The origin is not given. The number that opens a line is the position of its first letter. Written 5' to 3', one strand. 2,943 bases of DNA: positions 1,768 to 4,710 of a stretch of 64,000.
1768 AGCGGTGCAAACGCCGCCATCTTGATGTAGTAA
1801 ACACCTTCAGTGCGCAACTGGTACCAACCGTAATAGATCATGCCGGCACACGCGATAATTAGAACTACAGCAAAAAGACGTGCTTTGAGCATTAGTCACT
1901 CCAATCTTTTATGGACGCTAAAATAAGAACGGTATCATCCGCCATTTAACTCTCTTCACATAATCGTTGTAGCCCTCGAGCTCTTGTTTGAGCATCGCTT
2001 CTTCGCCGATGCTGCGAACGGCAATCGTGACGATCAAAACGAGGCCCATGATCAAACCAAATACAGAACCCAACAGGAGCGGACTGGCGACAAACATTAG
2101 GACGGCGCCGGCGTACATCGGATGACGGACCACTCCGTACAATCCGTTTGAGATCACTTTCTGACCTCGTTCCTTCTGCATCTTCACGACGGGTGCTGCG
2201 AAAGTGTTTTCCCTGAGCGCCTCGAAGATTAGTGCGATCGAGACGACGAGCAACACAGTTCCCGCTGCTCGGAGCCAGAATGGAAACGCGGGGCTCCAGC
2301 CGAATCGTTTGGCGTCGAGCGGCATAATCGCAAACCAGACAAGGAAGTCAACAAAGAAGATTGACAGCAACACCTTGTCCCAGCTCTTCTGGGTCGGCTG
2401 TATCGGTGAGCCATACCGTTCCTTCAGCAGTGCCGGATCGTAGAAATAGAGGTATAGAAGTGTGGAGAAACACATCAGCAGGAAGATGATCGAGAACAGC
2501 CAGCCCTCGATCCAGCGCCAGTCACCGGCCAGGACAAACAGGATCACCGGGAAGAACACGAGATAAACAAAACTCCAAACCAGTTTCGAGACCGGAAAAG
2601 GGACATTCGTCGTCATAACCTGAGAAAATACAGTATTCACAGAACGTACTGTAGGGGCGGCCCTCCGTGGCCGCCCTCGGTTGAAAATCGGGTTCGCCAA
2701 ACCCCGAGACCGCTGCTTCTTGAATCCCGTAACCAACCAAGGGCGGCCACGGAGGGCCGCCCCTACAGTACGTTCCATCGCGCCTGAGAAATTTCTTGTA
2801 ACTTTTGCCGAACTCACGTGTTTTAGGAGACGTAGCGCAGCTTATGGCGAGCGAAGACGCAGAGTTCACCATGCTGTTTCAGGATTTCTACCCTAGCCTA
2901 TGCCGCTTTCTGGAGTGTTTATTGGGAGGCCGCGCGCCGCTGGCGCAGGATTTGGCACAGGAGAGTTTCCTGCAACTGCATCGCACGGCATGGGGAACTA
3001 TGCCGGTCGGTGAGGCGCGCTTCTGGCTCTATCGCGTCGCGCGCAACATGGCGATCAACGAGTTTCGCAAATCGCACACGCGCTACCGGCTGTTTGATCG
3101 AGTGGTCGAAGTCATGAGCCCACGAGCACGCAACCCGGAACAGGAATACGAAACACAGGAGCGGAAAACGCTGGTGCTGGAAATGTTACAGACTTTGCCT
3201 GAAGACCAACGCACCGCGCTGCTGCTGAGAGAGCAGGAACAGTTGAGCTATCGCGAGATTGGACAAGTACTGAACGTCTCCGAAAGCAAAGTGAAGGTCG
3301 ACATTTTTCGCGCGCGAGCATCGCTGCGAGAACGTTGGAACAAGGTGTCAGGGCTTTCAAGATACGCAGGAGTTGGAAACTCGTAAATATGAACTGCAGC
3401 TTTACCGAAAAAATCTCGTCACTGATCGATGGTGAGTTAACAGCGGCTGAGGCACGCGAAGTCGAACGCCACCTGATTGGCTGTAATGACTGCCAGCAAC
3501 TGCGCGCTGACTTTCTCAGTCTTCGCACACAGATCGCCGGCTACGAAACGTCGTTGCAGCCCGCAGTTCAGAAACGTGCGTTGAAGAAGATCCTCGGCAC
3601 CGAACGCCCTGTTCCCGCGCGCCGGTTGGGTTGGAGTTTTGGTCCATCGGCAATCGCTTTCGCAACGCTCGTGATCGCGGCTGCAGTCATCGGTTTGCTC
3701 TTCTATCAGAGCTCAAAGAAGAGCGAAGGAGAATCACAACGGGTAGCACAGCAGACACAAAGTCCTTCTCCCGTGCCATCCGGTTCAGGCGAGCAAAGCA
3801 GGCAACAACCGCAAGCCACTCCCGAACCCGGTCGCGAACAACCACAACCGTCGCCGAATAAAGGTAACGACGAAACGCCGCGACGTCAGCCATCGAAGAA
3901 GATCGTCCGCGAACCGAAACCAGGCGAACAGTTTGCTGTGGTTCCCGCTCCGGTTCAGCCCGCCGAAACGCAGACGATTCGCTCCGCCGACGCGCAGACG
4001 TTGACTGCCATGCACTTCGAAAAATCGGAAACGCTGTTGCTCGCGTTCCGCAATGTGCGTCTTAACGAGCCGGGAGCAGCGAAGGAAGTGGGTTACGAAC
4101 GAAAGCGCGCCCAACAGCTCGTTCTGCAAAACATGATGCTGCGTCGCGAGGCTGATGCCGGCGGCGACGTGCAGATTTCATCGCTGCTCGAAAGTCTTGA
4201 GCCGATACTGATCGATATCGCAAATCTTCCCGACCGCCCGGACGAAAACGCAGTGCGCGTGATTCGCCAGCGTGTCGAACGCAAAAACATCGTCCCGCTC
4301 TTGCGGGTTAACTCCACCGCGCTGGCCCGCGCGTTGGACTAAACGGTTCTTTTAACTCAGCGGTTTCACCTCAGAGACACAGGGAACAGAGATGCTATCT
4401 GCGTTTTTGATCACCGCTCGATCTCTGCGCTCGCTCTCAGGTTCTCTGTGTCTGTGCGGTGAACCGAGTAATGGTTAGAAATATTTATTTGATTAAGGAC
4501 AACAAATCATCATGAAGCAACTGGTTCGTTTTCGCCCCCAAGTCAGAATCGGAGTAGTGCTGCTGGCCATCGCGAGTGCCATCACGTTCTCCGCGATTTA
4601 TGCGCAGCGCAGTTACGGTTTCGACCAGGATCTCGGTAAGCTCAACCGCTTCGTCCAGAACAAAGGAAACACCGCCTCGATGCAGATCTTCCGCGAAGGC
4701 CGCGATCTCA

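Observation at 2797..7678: Four-gene module: ECF sigma, zf-HC2 anti-sigma and two exported HEAT-repeat proteins (copy 1)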

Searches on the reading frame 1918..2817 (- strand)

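Call 5: search_protein_families(library=pfam, proteins=[window:1918-2817:-], max_evalue=0.001)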
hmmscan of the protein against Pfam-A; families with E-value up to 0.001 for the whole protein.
window:1918-2817:- (299 aa): 4 families
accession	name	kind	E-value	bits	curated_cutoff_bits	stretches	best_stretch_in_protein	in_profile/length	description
PF04191.18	PEMT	-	8.8e-11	42.6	25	1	183-278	3-100/105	Phospholipid methyltransferase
PF04140.19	ICMT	-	1.2e-05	26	24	1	212-277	26-94/95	Isoprenylcysteine carboxyl methyltransferase (ICMT) family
PF06966.17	DUF1295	-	1.8e-05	24.8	20.4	1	133-290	69-235/235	Protein of unknown function (DUF1295)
PF01222.22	ERG4_ERG24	-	0.00028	20.2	27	1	212-299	342-432/432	Ergosterol biosynthesis ERG4/ERG24 family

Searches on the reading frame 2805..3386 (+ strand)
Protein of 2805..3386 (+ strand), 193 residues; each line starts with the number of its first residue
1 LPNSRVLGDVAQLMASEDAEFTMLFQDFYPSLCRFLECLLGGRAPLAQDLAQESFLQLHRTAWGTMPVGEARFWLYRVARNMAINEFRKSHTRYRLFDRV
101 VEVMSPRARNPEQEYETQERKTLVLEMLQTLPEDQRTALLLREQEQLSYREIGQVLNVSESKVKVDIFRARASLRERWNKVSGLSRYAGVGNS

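Call 4: search_protein_families(library=pfam, proteins=[window:2805-3386:+], max_evalue=0.01)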
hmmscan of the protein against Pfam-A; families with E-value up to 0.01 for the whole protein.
window:2805-3386:+ (193 aa): 6 families
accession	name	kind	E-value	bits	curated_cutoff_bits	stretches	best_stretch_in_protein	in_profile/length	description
PF08281.18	Sigma70_r4_2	-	2.1e-17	62.9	25.7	1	123-174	3-54/54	Sigma-70, region 4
PF04545.22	Sigma70_r4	-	3.2e-10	39.8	24.1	1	128-176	2-50/50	Sigma-70, region 4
PF04542.20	Sigma70_r2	-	1.3e-07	31.7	24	1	24-90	1-68/71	Sigma-70 region 2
PF07638.17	Sigma70_ECF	-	0.00028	21.3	21.1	1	24-179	22-184/185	ECF sigma factor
PF22233.2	PhyR_sigma-like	-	0.00094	19.4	27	1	128-164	1-37/50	Response regulator PhyR, sigma-like domain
PF13384.12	HTH_23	-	0.0036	17.5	24.6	0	135-164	6-35/50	Homeodomain-like domain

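Call 11: search_protein_families(library=ncbifam, proteins=[window:2844-3386:+], max_evalue=0.01)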
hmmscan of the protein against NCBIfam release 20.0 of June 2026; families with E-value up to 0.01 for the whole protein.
window:2844-3386:+ (180 aa): 99 families (the best 25 are shown)
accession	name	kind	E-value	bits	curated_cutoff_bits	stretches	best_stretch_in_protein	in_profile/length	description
TIGR02950.1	SigM_subfam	subfamily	7e-32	110.5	147.95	1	11-164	5-157/159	RNA polymerase sigma factor, SigM family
NF058625.1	sigma_PG0214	equivalog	8e-27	94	130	1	6-168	4-164/170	GFO_1088 family ECF-type sigma factor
TIGR02937.1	sigma70-ECF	superfamily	1.5e-26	93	42.9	1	7-164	2-164/165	sigma-70 family RNA polymerase sigma factor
TIGR02985.1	Sig70_bacteroi1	subfamily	1.7e-25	90.1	126.4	1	7-163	2-160/162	RNA polymerase sigma-70 factor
NF009166.1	PRK12513.1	equivalog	3.2e-24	85.7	206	1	6-167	22-188/193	RNA polymerase sigma factor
TIGR02983.1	SigE-fam_strep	subfamily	1.1e-22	80.6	141.55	1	3-166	3-159/162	SigE family RNA polymerase sigma factor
NF004113.0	PRK05602.1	equivalog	1.2e-20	74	208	1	8-167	47-203/211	RNA polymerase sigma factor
NF007223.0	PRK09641.1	equivalog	2.5e-18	66.6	209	1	33-166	44-185/187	RNA polymerase sigma factor SigW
TIGR02939.1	RpoE_Sigma70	equivalog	7.3e-18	65.2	236.15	1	4-164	18-185/190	RNA polymerase sigma factor RpoE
NF007229.0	PRK09647.1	equivalog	8.9e-18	64.4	265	1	27-167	64-204/220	RNA polymerase sigma factor SigE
TIGR02959.1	SigZ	equivalog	1.6e-17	63.8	168.65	1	33-165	21-148/170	RNA polymerase sigma factor SigZ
TIGR02948.1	SigW_bacill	equivalog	2.3e-17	63.7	243.1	1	29-166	40-185/187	RNA polymerase sigma factor SigW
NF009193.0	PRK12541.1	equivalog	2.5e-17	63.6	171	1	8-163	7-158/161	RNA polymerase sigma factor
NF009171.0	PRK12518.1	equivalog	2.8e-17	63.1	208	1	5-164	26-183/191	RNA polymerase sigma factor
TIGR02952.1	Sig70_famx2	equivalog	2.9e-17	63.1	206.45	1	4-162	9-167/170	ECF subfamily RNA polymerase sigma factor, BldN family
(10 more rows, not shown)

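Call 88: search_solved_structures(query=window:2844-3386:+, max_evalue=0.00001)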
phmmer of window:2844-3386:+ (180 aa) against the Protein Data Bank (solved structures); distinct sequences matched with E-value up to 0.00001: 17.
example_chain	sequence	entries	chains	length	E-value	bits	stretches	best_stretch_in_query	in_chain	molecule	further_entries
6in7_B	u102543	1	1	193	5.8e-13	52.5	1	31-161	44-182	RNA polymerase sigma-H factor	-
8z6g_B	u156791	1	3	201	6.4e-13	52.4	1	31-162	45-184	RNA polymerase sigma factor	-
5wuq_A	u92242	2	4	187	3.7e-12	49.9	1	13-164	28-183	ECF RNA polymerase sigma factor SigW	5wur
9m9d_F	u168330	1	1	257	9.7e-12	48.5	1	26-163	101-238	ECF RNA polymerase sigma factor SigE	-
9m9e_F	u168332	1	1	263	1e-11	48.4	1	26-163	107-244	ECF RNA polymerase sigma factor SigE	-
9m98_F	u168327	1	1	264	1e-11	48.4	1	26-163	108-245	ECF RNA polymerase sigma factor SigE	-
1or7_A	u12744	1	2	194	4.1e-11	46.5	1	35-162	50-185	RNA polymerase sigma-E factor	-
6jbq_F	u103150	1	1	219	6.1e-11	45.9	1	35-162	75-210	ECF RNA polymerase sigma-E factor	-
6jcy_F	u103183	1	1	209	5.9e-09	39.5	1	6-163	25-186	ECF RNA polymerase sigma factor SigH,ECF RNA polymerase sigma factor SigE,ECF RNA polymera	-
2h27_A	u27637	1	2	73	2e-07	34.5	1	104-163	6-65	RNA polymerase Sigma E factor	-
5zx2_F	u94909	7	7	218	4.3e-07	33.4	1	6-163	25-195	ECF RNA polymerase sigma factor SigH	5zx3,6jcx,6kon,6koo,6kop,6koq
7qh5_A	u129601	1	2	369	5.3e-07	33.1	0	85-165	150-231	RNA polymerase sigma factor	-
6dv9_F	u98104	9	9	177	8.4e-07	32.5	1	3-162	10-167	ECF RNA polymerase sigma factor SigL | RNA polymerase sigma factor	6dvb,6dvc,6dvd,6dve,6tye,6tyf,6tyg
6dxo_A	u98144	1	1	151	5.8e-06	29.7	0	3-86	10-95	RNA polymerase ECF-subfamily sigma factor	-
6pmi_F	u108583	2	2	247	7.5e-06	29.4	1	94-164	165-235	RNA polymerase sigma factor FliA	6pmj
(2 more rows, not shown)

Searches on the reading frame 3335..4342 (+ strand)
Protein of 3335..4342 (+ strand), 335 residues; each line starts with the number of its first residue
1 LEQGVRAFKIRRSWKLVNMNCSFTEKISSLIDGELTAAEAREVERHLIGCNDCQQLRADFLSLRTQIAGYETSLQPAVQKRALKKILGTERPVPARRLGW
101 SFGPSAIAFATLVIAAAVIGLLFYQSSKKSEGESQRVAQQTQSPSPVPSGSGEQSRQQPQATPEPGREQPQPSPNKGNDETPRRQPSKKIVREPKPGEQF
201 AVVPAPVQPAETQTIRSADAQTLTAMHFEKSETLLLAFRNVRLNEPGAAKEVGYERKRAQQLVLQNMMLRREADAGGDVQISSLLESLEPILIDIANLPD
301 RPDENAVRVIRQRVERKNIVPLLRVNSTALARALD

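Call 4: search_protein_families(library=pfam, proteins=[window:3335-4342:+], max_evalue=0.01)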
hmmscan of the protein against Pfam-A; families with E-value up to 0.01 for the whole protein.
window:3335-4342:+ (335 aa): 1 family
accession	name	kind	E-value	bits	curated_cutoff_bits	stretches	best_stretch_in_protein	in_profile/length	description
PF13490.11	zf-HC2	-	5.6e-09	36.4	22.2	1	23-54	4-35/35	Putative zinc-finger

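Call 11: search_protein_families(library=ncbifam, proteins=[window:3389-4342:+], max_evalue=0.01)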
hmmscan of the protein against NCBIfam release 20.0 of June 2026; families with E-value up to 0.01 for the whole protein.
window:3389-4342:+ (317 aa): 5 families
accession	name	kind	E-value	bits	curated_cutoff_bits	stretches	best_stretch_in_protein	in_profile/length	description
NF052375.1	antisigma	equivalog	6.6e-07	29.5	100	1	15-126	8-124/217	anti-sigma factor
TIGR03988.1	antisig_RsrA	equivalog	0.0011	19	62.5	1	5-37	5-37/77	mycothiol system anti-sigma-R factor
NF033761.1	gliding_GltJ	equivalog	0.005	16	450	1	88-204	375-494/671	adventurous gliding motility protein GltJ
TIGR04526.1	predic_Ig_block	subfamily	0.0068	15.4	150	1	89-199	10-120/693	putative immunoglobulin-blocking virulence protein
NF052368.1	antisigmaE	subfamily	0.0084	15.9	50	0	5-40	7-42/48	anti-sigma factor family protein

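Call 89: search_solved_structures(query=window:3389-4342:+, max_evalue=1)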
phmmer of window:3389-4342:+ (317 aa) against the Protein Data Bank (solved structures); distinct sequences matched with E-value up to 1: 2.
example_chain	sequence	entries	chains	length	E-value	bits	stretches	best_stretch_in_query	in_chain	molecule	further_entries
3hug_B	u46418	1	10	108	0.34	14.1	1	12-43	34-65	PROBABLE CONSERVED MEMBRANE PROTEIN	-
8rlz_A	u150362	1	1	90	0.81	12.8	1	3-51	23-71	Antisigma factor DdvA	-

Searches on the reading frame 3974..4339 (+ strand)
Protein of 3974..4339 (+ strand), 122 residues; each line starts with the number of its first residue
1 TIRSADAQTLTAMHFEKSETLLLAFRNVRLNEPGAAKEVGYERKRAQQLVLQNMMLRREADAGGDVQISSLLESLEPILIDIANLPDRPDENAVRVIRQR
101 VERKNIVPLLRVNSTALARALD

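Call 52: find_homologous_proteins(query=A6, max_evalue=0.001)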
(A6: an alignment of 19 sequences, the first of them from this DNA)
Query A6 (19 sequences) (122 aa, profile of the alignment): 424 proteins with E <= 0.001 among 8000 candidates; the best 120 are listed.
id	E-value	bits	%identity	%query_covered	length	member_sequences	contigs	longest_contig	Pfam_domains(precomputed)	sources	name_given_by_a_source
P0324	8.0e-54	199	83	99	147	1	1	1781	-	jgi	jgi:hypothetical protein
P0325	1.1e-53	198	84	99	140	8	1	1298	-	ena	-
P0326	1.3e-53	198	84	99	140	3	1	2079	-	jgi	jgi:hypothetical protein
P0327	7.6e-53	195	80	99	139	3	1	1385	-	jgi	jgi:hypothetical protein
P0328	9.6e-53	195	85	99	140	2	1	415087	-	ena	-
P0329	9.7e-53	195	80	100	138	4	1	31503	-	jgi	jgi:hypothetical protein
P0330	1.0e-52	195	90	99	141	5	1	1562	-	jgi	jgi:hypothetical protein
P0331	1.1e-52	195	86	99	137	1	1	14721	-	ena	-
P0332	2.2e-52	194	69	99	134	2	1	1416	-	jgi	jgi:hypothetical protein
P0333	2.4e-52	194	80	99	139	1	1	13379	-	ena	-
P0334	2.4e-52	194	85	99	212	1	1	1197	-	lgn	-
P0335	2.6e-52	194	90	99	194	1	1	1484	-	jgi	-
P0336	3.8e-52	193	87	99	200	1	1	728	-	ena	-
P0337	5.0e-52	193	87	99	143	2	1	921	-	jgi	jgi:hypothetical protein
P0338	5.2e-52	193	83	99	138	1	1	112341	-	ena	-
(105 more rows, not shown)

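Call 53: search_solved_structures(query=A6, max_evalue=10)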
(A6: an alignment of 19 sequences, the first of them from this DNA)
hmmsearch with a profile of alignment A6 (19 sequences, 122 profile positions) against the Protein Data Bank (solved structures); distinct sequences matched with E-value up to 10: 2.
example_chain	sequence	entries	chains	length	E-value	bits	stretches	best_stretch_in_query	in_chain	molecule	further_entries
1ug7_A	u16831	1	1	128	0.78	12.8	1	14-83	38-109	2610208M17Rik protein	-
8e55_A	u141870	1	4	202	4.6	10.3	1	12-65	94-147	SG135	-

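Call 64: predict_structure(alignment_id=A7)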
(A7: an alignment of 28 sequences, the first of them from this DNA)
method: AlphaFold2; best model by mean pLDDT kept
length: 122 residues; sequences in the alignment: 28
mean_pLDDT: 93.4   pTM: 0.86
mean pLDDT of the five models: 93.4, 93.0, 92.3, 90.7, 90.4
residues with pLDDT >= 90: 104; 70-90: 13; 50-70: 4; < 50: 1
segments of 3 or more residues with pLDDT < 50: none
pLDDT, mean of each block of 10 residues (from residue 1): 73 97 95 92 98 97 96 98 95 96 95 91 81
secondary structure, 60 per line:
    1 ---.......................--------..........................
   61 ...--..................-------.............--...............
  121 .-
elements in order: H4-26 H35-63 H66-83 H91-103 H106-121

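Call 68: fold_search(model_id=the predicted structure, library=pdb)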
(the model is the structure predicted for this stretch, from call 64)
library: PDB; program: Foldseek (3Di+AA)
matches with E <= 10: 390; with E <= 0.001: 0
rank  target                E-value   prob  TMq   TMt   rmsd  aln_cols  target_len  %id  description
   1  6dg6_A                2.5e-01  0.99  0.57  0.66   3.4       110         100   14  Structure of a de novo designed Interleukin-2/Interleukin-15 mimetic (released 2019-01-16)
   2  8dz8_C                3.2e-01  0.93  0.43  0.52   4.7        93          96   11  Neoleukin 4, a de novo designed IL-4 mimetic (released 2023-03-29)
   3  7v1a_A                3.9e-01  0.84  0.45  0.24   5.4       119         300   16  Stapled TBS peptide from RIAM bound to talin R7R8 domains (released 2023-06-14)
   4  8fih_A                4.1e-01  0.51  0.33  0.36  10.2       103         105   14  Multi-state design of two-state switchable hinge proteins (released 2023-08-16)
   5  8qah_B                4.8e-01  0.72  0.40  0.16   7.9       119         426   15  X-ray crystal structure of a de novo designed single-chain parallel coiled-coil alpha-helical barrel with 8 inner heli (released 2024-07-03)
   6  2kmf_MODEL_1_A        4.8e-01  0.69  0.41  0.43   6.0       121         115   13  Solution Structure of Psb27 from cyanobacterial photosystem II (released 2009-09-08)
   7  8gji_A                4.8e-01  0.28  0.30  0.26  10.4       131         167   10  De novo design of high-affinity protein binders to bioactive helical peptides (released 2024-01-10)
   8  1orj_C                5.0e-01  0.85  0.48  0.54   5.0       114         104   15  FLAGELLAR EXPORT CHAPERONE (released 2003-09-16)
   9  8qah_A                5.0e-01  0.72  0.41  0.16   7.9       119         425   15  X-ray crystal structure of a de novo designed single-chain parallel coiled-coil alpha-helical barrel with 8 inner heli (released 2024-07-03)
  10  7zw4_A                5.3e-01  0.92  0.54  0.27   4.3       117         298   14  Crystal structure of Talin R7R8 domains with Caskin-2 LD-peptide (released 2023-05-31)
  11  5x56_B                5.6e-01  0.72  0.42  0.48   6.2       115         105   14  Crystal structure of PSB27 from Arabidopsis thaliana (released 2017-12-27)
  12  3l39                  6.2e-01  0.84  0.51  0.34   5.0       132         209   12  Crystal structure of Putative PhoU-like phosphate regulatory protein (BT4638) from BACTEROIDES THETAIOTAOMICRON VPI-5482 (released 2010-01-19)
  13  6twn_B                6.5e-01  0.72  0.50  0.25   8.1       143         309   15  Crystal structure of Talin1 R7R8 in complex with CDK1 (206-223) (released 2021-05-12)
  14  8qai_A                6.5e-01  0.63  0.44  0.18   7.7       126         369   16  X-ray crystal structure of a de novo designed single-chain parallel coiled-coil alpha-helical barrel with 7 inner heli (released 2024-07-03)
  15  6dg6_D                6.9e-01  0.94  0.55  0.64   3.5       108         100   12  Structure of a de novo designed Interleukin-2/Interleukin-15 mimetic (released 2019-01-16)
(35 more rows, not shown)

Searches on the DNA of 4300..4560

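Call 85: search_rna_families(source=window, start=4300, end=4560, threshold=evalue, max_evalue=1)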
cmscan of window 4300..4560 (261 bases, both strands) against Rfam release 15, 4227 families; matches with E-value up to 1: 0.
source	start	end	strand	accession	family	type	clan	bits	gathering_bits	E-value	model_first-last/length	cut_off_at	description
